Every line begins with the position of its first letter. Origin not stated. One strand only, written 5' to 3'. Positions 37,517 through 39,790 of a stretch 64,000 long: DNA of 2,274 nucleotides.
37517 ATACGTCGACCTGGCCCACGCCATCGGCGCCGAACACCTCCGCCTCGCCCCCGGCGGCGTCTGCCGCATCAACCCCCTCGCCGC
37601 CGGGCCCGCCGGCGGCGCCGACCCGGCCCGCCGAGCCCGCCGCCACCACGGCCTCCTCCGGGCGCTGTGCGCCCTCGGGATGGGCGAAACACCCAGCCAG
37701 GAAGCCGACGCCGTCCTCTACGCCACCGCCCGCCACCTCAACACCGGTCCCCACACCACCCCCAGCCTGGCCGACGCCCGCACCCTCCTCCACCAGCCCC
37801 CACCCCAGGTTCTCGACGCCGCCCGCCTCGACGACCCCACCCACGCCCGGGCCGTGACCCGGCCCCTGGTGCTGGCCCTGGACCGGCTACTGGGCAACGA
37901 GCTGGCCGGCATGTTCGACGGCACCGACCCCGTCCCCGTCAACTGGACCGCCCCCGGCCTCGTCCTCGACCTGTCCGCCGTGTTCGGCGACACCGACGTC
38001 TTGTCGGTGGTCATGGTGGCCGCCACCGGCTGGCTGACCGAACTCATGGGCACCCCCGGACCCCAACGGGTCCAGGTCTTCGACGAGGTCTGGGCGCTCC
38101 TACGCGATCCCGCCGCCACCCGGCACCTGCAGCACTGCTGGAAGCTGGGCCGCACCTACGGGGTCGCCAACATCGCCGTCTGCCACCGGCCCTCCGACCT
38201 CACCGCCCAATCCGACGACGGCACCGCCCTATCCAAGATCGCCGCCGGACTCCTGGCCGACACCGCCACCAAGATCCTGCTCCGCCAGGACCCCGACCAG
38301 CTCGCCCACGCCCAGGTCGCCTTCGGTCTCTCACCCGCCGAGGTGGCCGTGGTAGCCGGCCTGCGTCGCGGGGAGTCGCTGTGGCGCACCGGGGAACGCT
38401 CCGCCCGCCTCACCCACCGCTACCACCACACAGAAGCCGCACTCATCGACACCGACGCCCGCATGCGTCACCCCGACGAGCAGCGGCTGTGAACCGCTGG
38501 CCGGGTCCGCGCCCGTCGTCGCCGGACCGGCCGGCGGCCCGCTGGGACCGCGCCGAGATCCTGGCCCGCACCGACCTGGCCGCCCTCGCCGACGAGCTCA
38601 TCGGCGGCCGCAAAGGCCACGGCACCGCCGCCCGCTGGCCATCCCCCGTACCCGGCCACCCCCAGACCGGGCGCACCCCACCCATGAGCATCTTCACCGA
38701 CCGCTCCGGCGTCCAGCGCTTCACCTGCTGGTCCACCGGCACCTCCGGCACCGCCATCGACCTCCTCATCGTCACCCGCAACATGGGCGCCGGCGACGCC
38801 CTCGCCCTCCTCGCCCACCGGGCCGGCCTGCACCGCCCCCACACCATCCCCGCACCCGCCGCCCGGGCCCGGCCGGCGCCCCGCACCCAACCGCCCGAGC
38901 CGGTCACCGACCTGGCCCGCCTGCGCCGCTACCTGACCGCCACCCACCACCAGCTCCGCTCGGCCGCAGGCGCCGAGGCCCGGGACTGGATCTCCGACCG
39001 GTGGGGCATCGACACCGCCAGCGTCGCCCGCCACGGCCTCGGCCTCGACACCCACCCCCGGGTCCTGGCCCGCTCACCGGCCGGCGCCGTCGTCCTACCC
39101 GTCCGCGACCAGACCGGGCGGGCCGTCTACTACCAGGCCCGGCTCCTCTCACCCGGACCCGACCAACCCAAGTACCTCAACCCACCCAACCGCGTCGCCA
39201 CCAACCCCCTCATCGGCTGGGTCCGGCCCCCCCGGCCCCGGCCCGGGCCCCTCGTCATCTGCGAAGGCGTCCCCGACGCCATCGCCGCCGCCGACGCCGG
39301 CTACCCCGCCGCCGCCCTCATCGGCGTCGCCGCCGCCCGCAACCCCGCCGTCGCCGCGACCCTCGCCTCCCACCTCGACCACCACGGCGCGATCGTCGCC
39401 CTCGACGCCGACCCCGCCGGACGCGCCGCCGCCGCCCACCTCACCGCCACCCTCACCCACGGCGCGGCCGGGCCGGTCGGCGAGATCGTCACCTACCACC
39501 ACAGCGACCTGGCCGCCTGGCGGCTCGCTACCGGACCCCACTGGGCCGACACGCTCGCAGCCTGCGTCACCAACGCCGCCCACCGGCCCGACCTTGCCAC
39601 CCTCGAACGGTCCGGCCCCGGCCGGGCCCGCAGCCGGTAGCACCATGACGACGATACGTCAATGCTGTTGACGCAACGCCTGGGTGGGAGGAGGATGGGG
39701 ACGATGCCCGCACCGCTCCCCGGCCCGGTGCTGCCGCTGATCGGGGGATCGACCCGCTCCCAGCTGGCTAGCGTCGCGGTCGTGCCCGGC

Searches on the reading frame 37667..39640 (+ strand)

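Call 17: search_protein_families(library=pfam, proteins=[window:37667-39640:+], max_evalue=0.001)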
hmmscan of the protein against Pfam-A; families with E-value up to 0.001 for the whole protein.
window:37667-39640:+ (657 aa): 1 family
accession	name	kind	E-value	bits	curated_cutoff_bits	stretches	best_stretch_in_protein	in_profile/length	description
PF13155.12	Toprim_2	-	7.4e-07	29.9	22.1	1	530-597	1-67/88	Toprim-like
